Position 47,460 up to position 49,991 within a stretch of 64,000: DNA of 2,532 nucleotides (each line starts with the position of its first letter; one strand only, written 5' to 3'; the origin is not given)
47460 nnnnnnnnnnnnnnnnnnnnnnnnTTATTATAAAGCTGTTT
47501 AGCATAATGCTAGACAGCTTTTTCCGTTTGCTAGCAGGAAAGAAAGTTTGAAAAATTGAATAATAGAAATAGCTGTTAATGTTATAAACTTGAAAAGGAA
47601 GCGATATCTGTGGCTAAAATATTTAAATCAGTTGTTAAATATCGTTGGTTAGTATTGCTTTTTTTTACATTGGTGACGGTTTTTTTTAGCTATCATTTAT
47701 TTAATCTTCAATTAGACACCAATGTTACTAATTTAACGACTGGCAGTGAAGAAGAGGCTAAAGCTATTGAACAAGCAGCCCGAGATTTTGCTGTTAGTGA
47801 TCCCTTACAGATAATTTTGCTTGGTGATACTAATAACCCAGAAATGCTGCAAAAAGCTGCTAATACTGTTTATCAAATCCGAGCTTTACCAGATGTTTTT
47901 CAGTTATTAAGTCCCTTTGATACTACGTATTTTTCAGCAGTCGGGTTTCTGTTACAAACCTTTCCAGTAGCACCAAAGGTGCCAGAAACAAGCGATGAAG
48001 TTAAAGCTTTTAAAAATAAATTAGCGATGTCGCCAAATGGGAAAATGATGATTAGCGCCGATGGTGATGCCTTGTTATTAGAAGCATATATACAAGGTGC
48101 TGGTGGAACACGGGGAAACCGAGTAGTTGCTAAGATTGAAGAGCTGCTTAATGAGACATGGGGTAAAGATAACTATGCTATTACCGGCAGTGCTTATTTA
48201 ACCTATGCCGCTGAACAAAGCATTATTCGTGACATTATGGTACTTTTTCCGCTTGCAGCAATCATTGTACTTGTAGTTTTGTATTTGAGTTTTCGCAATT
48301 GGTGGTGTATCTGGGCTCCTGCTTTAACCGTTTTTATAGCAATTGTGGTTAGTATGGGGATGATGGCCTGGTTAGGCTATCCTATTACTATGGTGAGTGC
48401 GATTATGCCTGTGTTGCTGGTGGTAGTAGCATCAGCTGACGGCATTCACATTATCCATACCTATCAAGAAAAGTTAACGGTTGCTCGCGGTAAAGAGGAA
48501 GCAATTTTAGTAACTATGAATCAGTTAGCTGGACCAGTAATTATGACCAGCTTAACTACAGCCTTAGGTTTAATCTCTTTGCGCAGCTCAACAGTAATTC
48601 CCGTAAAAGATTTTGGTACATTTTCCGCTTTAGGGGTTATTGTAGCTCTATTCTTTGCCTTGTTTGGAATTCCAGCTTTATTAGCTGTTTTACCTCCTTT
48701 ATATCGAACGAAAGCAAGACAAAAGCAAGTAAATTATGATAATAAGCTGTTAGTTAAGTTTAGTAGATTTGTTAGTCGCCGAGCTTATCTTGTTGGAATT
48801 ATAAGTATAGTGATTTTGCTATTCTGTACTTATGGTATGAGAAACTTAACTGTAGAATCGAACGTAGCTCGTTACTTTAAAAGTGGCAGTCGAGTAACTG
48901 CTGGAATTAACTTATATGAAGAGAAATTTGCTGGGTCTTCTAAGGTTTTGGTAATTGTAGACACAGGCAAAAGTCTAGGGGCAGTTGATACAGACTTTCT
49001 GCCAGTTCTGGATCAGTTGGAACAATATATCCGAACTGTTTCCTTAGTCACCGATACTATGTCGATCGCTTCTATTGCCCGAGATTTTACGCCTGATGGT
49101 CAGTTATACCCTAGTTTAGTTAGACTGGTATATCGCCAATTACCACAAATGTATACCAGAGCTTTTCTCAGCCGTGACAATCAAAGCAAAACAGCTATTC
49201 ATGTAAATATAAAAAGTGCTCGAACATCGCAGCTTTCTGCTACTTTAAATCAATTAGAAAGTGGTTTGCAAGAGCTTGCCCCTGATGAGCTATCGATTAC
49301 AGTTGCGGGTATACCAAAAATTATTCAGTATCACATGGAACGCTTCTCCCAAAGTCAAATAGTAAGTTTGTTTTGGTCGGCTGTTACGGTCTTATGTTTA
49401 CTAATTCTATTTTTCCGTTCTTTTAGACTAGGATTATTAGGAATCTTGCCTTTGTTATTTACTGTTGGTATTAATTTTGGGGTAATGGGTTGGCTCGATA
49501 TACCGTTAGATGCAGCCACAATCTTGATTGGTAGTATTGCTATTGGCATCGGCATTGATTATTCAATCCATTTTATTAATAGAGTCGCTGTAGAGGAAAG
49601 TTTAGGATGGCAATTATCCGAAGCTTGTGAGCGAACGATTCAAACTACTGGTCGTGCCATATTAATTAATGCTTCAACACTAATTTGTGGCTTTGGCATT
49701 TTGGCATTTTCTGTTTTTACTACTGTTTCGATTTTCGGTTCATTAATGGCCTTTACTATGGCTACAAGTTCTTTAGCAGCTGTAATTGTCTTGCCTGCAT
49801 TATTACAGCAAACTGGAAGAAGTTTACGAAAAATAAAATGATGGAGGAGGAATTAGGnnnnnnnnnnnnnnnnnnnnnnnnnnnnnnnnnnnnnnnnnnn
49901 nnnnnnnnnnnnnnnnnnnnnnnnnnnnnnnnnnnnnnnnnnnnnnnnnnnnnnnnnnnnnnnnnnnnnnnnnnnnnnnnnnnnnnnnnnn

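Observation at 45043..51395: Unusual operon content: lectin-like/FG-GAP propeller protein and an MMPL/RND-type transporter co-transcribed with araA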

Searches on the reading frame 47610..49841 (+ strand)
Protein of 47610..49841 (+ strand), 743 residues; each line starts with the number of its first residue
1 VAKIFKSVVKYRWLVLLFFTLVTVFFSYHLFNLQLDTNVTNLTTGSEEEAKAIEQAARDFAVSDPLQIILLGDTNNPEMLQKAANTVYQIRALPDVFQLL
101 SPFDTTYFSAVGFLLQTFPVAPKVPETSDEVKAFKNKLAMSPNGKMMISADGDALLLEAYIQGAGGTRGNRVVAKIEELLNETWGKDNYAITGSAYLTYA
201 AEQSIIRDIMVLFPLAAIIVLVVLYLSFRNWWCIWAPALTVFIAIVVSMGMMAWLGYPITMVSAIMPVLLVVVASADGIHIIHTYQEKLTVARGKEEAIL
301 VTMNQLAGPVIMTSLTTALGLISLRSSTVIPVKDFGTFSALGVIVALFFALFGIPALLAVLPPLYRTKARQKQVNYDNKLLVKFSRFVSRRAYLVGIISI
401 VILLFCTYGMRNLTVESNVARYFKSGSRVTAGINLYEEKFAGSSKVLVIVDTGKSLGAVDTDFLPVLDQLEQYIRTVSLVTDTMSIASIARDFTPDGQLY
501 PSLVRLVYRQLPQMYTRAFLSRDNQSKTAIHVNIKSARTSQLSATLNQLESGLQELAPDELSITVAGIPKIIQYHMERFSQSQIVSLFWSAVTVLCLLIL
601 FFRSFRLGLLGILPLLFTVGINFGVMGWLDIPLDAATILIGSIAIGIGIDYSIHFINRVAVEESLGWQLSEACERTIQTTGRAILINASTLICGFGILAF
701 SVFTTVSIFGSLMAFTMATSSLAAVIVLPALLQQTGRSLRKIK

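Call 3: search_protein_families(library=pfam, proteins=[window:47610-49841:+])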
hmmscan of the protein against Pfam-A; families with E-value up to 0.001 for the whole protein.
window:47610-49841:+ (743 aa): 4 families
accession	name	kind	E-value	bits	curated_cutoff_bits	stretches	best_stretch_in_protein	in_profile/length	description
PF03176.21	MMPL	-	6.9e-46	157.2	20.5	2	493-738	70-305/333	MMPL family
PF12349.14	Sterol-sensing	-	3.7e-14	53.3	22.3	1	238-360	13-135/153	Sterol-sensing domain of SREBP cleavage-activation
PF02460.24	Patched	-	3.2e-11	43.6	23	2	211-359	6-155/156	Patched SSD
PF00873.25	ACR_tran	-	1.1e-08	33.8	28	2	200-360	855-1019/1021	AcrB/AcrD/AcrF family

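Call 4: search_protein_families(library=ncbifam, proteins=[window:47610-49841:+])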
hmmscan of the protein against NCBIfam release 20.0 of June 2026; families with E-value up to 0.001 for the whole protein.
window:47610-49841:+ (743 aa): 12 families
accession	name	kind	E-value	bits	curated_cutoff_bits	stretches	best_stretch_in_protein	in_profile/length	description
TIGR00921.1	2A067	subfamily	1.5e-93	314.2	351.9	2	390-736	3-347/733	hydrophobe/amphiphile efflux-3 (HAE3) family transporter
TIGR00833.1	actII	subfamily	2.2e-49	168.6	874.7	2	520-737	111-334/910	MMPL family RND transporter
TIGR03480.1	HpnN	hypoth_equivalog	5.7e-45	153.6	751.85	2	188-408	250-471/862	hopanoid biosynthesis associated RND transporter like protein HpnN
NF052374.1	HopndTporHpnN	equivalog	6.6e-22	77.4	1100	2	508-733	648-855/858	hopanoid transporter HpnN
NF000282.2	RND_permease_1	subfamily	1.5e-10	39.7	1250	2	164-360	831-1026/1029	multidrug efflux RND transporter permease subunit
TIGR00915.1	2A0602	subfamily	4.4e-10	38.1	940.35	2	529-732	286-493/1050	efflux RND transporter permease subunit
NF045600.2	BstA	equivalog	5.4e-10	37.8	1400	1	563-731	267-435/903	sterol transporter cytoplasmic membrane protein BstA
TIGR00916.1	2A0604s01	subfamily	2.3e-09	37.2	148.6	1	215-349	94-229/231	SecD/SecF family protein translocase subunit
NF007131.0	PRK09577.1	equivalog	2.2e-08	32.3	1768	1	518-714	275-474/1045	multidrug efflux RND transporter permease subunit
TIGR00914.1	2A0601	subfamily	4.7e-06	24.6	701.45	1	203-361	874-1035/1051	CusA/CzcA family heavy metal efflux RND transporter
NF009583.0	PRK13024.1-3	subfamily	6.9e-06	24.4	721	1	215-374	584-746/755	protein translocase subunit SecDF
TIGR00918.1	2A060602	subfamily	8.1e-05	20.5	1120.4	1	606-733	428-555/1145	transmembrane receptor Patched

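Call 14: find_homologous_proteins(query=window:47610-49841:+, max_evalue=1e-20)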
Query window:47610-49841:+ (743 aa): 90 proteins with E <= 1e-20 among 8000 candidates.
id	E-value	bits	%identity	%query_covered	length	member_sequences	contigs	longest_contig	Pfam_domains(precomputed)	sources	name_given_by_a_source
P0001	0.0e+0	1606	100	100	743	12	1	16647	PF03176.22,PF12349.15,PF02460.25,PF00873.26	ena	-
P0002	5.3e-255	866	54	99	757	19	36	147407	PF03176.22,PF12349.15,PF02460.25,PF00873.26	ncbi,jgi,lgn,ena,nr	ncbi:MAG TPA: RND family transporter [Firmicutes bacterium]|nr:RND family transporter [Bacillota bac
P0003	5.7e-250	850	52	99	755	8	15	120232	PF03176.22,PF12349.15,PF02460.25,PF02355.23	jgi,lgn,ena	-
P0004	3.0e-248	844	52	99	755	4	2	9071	PF03176.22,PF12349.15,PF02460.25,PF02355.23,PF00873.26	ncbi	-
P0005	5.5e-247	840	53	98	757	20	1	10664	PF03176.22,PF12349.15,PF02460.25,PF00873.26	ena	-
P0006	2.1e-242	825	52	98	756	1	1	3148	PF03176.22,PF12349.15,PF02460.25,PF00873.26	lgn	-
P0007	6.5e-242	823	52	99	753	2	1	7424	PF03176.22,PF12349.15,PF02460.25,PF00873.26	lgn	-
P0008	9.3e-242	822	51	98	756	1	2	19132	PF03176.22,PF12349.15,PF02460.25,PF02355.23,PF00873.26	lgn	-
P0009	1.9e-237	808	51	99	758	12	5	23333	PF03176.22,PF12349.15,PF02460.25,PF02355.23,PF00873.26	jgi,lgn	-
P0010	9.1e-236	803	50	100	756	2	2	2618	PF03176.22,PF12349.15,PF02460.25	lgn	-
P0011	2.1e-235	801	51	99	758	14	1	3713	PF03176.22,PF12349.15,PF02460.25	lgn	-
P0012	1.8e-121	425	33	99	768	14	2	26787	PF03176.22,PF12349.15,PF02460.25,PF00873.26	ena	-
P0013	5.1e-95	337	31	99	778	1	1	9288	PF03176.22,PF12349.15,PF02460.25,PF00873.26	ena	-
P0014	1.8e-94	336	32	99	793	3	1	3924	PF03176.22,PF12349.15,PF02460.25,PF02355.23,PF00873.26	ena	-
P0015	5.2e-89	318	31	96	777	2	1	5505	PF03176.22,PF12349.15,PF02460.25,PF00873.26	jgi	-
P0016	1.7e-86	309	29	100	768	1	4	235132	PF03176.22,PF12349.15,PF02460.25,PF00873.26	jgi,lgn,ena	-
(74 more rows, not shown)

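Call 15: find_encoding_contigs(protein=P0002, flank=10000, max_places=4)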
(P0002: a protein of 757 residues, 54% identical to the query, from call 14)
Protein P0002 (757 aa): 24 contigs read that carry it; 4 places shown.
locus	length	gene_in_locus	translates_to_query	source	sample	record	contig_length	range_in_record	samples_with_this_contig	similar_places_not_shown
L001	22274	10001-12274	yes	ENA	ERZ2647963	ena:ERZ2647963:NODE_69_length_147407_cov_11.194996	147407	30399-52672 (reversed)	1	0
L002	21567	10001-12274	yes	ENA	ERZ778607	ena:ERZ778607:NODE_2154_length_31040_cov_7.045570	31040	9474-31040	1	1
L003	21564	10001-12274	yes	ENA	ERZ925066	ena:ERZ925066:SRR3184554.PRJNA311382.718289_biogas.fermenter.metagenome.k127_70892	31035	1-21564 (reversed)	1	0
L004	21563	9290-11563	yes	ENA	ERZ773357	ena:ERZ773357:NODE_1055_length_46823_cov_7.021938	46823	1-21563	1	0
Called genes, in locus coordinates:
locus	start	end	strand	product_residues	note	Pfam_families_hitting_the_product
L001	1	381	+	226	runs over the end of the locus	PF01476:LysM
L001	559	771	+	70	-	-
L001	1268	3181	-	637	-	PF07944:Beta-AFase-like_GH127_cat, PF20736:Glyco_hydro127M, PF20737:Glyco_hydro127C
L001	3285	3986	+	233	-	PF02811:PHP (weak)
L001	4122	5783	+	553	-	PF00370:FGGY_N, PF02782:FGGY_C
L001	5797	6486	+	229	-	PF00596:Aldolase_II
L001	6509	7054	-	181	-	PF12822:ECF_trnsprt (weak), PF02632:BioY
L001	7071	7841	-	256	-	PF03099:BPL_LplA_LipB, PF02237:BPL_C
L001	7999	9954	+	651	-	PF13517:FG-GAP_3 (faint), PF01839:FG-GAP (faint), PF25292:Beta-prop_CGLA (faint), PF21348:RGL11_C (weak)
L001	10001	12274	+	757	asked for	PF03176:MMPL, PF00873:ACR_tran (weak), PF02460:Patched (weak), PF12349:Sterol-sensing, PF03176:MMPL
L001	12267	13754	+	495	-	PF02610:AraA_N, PF24856:AraA_central, PF11762:Arabinose_Iso_C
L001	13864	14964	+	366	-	PF08495:FIST, PF10442:FIST_C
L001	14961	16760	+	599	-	PF00989:PAS, PF13188:PAS_8 (weak), PF08448:PAS_4, PF13426:PAS_9, PF08447:PAS_3 (weak), PF00990:GGDEF, PF01966:HD, PF13487:HD_5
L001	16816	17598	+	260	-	PF13739:PdaC, PF11738:DUF3298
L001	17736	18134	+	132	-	-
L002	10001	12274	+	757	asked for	PF03176:MMPL, PF00873:ACR_tran (weak), PF02460:Patched (weak), PF12349:Sterol-sensing, PF03176:MMPL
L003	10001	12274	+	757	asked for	PF03176:MMPL, PF00873:ACR_tran (weak), PF02460:Patched (weak), PF12349:Sterol-sensing, PF03176:MMPL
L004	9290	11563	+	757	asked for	PF03176:MMPL, PF00873:ACR_tran (weak), PF02460:Patched (weak), PF12349:Sterol-sensing, PF03176:MMPL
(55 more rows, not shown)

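Call 16: find_encoding_contigs(protein=P0003, flank=10000, max_places=3)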
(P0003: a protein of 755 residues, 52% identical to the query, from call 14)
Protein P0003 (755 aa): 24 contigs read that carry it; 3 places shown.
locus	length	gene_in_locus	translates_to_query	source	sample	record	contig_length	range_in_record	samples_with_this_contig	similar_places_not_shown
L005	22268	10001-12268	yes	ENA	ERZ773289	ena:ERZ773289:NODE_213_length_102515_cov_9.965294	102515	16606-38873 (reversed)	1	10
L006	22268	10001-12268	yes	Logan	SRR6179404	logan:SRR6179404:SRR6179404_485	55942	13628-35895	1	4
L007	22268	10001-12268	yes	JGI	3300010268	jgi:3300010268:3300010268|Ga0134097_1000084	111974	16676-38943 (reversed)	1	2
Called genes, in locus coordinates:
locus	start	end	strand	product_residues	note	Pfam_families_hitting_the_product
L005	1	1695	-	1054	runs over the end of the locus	PF00873:ACR_tran, PF03176:MMPL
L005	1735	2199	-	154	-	PF22381:Staph_reg_Sar_Rot, PF12802:MarR_2, PF01047:MarR, PF13412:HTH_24, PF01978:TrmB (faint), PF09339:HTH_IclR (weak)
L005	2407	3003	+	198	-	PF00210:Ferritin, PF02915:Rubrerythrin, PF21349:RUBY_RBDX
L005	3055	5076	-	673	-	PF00989:PAS, PF13188:PAS_8 (faint), PF08448:PAS_4 (faint), PF13426:PAS_9 (faint)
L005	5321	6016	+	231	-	PF01476:LysM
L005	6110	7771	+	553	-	PF00370:FGGY_N, PF02782:FGGY_C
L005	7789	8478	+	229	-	PF00596:Aldolase_II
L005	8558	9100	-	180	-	PF07155:ECF-ribofla_trS (faint), PF12822:ECF_trnsprt (weak), PF02632:BioY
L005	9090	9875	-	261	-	PF03099:BPL_LplA_LipB, PF02237:BPL_C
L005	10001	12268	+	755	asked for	PF03176:MMPL, PF02355:SecD_SecF_C (faint), PF02460:Patched (weak), PF12349:Sterol-sensing, PF03176:MMPL, PF02460:Patched (weak)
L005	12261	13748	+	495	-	PF02610:AraA_N, PF24856:AraA_central, PF11762:Arabinose_Iso_C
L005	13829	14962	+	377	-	PF08495:FIST, PF10442:FIST_C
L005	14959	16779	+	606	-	PF00989:PAS, PF13188:PAS_8 (weak), PF08448:PAS_4 (weak), PF13426:PAS_9, PF08447:PAS_3, PF00990:GGDEF, PF13487:HD_5, PF01966:HD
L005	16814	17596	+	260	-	PF13739:PdaC, PF11738:DUF3298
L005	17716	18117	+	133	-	-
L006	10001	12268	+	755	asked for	PF03176:MMPL, PF02355:SecD_SecF_C (faint), PF02460:Patched (weak), PF12349:Sterol-sensing, PF03176:MMPL, PF02460:Patched (weak)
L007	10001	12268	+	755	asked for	PF03176:MMPL, PF02355:SecD_SecF_C (faint), PF02460:Patched (weak), PF12349:Sterol-sensing, PF03176:MMPL, PF02460:Patched (weak)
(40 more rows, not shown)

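Call 18: find_encoding_contigs(protein=P0012, flank=8000, max_places=2)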
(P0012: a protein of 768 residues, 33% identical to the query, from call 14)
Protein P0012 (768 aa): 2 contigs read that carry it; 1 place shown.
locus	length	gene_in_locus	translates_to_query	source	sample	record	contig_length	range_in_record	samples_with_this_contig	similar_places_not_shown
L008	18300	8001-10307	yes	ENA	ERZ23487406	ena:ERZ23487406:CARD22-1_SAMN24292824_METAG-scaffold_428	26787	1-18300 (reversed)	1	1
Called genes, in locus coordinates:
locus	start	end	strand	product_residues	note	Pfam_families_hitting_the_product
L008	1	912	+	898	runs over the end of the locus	PF00690:Cation_ATPase_N, PF00122:E1-E2_ATPase, PF13246:Cation_ATPase, PF00702:Hydrolase, PF00689:Cation_ATPase_C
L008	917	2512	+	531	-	-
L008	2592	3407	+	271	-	PF21948:LplA-B_cat, PF03099:BPL_LplA_LipB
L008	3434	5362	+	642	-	PF00005:ABC_tran, PF02463:SMC_N (weak), PF13555:AAA_29 (faint), PF00350:Dynamin_N (faint), PF01926:MMR_HSR1 (faint), PF12848:ABC_tran_Xtn, PF00005:ABC_tran, PF16326:ABC_tran_CTD, +1 more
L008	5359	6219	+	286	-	PF04055:Radical_SAM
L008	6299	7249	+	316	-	PF01471:PG_binding_1, PF03734:YkuD, PF01471:PG_binding_1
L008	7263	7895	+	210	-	PF00440:TetR_N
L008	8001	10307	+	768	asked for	PF03176:MMPL, PF00873:ACR_tran (weak), PF02460:Patched (weak), PF12349:Sterol-sensing, PF03176:MMPL, PF00873:ACR_tran (weak), PF12349:Sterol-sensing (weak)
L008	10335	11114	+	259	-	PF07044:DUF1329, PF17131:TP_0789-like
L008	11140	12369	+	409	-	PF06980:DUF1302 (faint)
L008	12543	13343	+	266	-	PF03073:TspO_MBR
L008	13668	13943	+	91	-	-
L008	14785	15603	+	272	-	PF12686:DUF3800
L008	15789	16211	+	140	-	-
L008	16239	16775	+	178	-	-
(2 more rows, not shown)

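Call 19: find_encoding_contigs(protein=P0016, flank=8000, max_places=2)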
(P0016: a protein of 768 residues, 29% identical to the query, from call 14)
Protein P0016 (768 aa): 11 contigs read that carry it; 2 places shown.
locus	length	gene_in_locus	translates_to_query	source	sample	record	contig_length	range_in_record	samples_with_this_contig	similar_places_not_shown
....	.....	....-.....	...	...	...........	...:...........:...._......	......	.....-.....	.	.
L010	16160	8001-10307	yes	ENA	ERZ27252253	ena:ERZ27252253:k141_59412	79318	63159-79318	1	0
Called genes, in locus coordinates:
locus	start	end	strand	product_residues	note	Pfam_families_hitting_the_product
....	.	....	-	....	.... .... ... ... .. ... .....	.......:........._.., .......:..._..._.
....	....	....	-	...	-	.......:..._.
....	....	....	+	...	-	-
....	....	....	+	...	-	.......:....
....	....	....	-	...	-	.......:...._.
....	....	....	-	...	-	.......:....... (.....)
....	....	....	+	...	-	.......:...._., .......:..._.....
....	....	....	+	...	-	-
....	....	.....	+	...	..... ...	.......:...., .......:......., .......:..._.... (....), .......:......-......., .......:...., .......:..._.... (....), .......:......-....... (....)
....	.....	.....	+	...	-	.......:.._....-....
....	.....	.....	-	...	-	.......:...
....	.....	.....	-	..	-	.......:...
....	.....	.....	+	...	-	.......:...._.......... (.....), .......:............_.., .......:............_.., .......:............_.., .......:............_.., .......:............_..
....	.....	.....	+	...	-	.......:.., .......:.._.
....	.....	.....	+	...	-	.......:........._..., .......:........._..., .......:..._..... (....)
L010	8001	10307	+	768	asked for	PF03176:MMPL, PF02460:Patched, PF00873:ACR_tran (weak), PF12349:Sterol-sensing, PF03176:MMPL, PF00873:ACR_tran (weak), PF12349:Sterol-sensing (weak)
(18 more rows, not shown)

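Call 21: find_related_loci(query=A1, collection=genome_contigs, flank=10000)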
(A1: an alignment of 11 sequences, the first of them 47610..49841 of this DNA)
Query A1 (743 aa) in genome_contigs; peptide patterns used: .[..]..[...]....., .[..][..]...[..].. (x = any residue, [..] = any of these).
242 stretches matched a pattern; 31 encode a relative of the query (tblastn E <= 1e-3); 31 distinct loci.
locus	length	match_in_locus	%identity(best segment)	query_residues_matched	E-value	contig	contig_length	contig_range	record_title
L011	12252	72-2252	54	9-733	0e+0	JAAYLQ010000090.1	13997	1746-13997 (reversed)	MAG: Bacillota bacterium isolate AS15tlH2ME_94 43703_AS15, whole genome shotgun sequence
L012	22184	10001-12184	50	9-733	0e+0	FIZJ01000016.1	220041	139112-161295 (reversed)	uncultured Clostridia bacterium genome assembly, contig: 1086, whole genome shotgun sequence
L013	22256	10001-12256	51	1-733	0e+0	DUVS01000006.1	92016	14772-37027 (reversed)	MAG TPA_asm: Bacillota bacterium isolate AS08sgBPME_46 45100_AS08, whole genome shotgun sequence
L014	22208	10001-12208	51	9-741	0e+0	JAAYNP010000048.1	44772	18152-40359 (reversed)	MAG: Bacillota bacterium isolate AS21ysBPME_219 82466_AS21, whole genome shotgun sequence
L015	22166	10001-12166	42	13-734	0e+0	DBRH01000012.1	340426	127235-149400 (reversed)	MAG TPA_asm: Kosmotogaceae bacterium UBA1373 UBA1373_contig_10, whole genome shotgun sequence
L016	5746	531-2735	41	1-735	0e+0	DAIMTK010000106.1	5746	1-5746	MAG TPA_asm: Kosmotogaceae bacterium isolate CTOTU29484 NODE_7572_length_5746_cov_37.910209, whole genome shotgun sequen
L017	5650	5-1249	53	322-737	3e-132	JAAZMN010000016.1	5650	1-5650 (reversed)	MAG: Bacillota bacterium isolate AS23ysBPME_69 15879_AS23, whole genome shotgun sequence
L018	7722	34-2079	31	80-732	2e-81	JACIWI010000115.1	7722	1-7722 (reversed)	MAG: Candidatus Bipolaricaulota bacterium isolate MAG-22 Bipolaricaulaceae_A3_bin12_Scaffold_115, whole genome shotgun s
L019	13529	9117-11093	32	120-732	5e-79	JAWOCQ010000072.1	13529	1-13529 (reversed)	MAG: Candidatus Bipolaricaulota bacterium isolate BLK5-1.bin.47 k191_2070132, whole genome shotgun sequence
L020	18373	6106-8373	27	1-732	1e-76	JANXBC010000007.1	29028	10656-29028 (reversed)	MAG: Candidatus Bipolaricaulota bacterium isolate SKYB21 NODE_7_length_29028_cov_4.741011, whole genome shotgun sequence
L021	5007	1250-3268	30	80-732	3e-75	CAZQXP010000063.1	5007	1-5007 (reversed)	MAG TPA_asm: uncultured Thermotogaceae bacterium isolate SRP104967_co1_45 genome assembly, contig: NODE_5504_length_5007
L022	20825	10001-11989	32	120-732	7e-70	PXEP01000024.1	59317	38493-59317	MAG: Candidatus Acetothermia bacterium isolate T3Sed10_47 T3-Sed10-C387, whole genome shotgun sequence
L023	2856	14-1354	34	32-733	1e-57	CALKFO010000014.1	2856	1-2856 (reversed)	MAG: Candidatus Bipolaricaulota bacterium isolate S1_Bin_MAXBIN__002_1 genome assembly, contig: c_000001600753, whole ge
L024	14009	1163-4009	22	1-732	1e-38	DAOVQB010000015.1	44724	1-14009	MAG TPA_asm: Candidatus Eisenbacteria bacterium isolate CSMAG_1564 CSMAG_1564_k141_1360643_length_44724_cov_18.0091, who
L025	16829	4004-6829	27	1-732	5e-37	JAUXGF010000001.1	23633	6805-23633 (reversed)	MAG: Calditrichaceae bacterium isolate CSMAG_2922 CSMAG_2922_k117_7939810_length_23633_cov_10.0000, whole genome shotgun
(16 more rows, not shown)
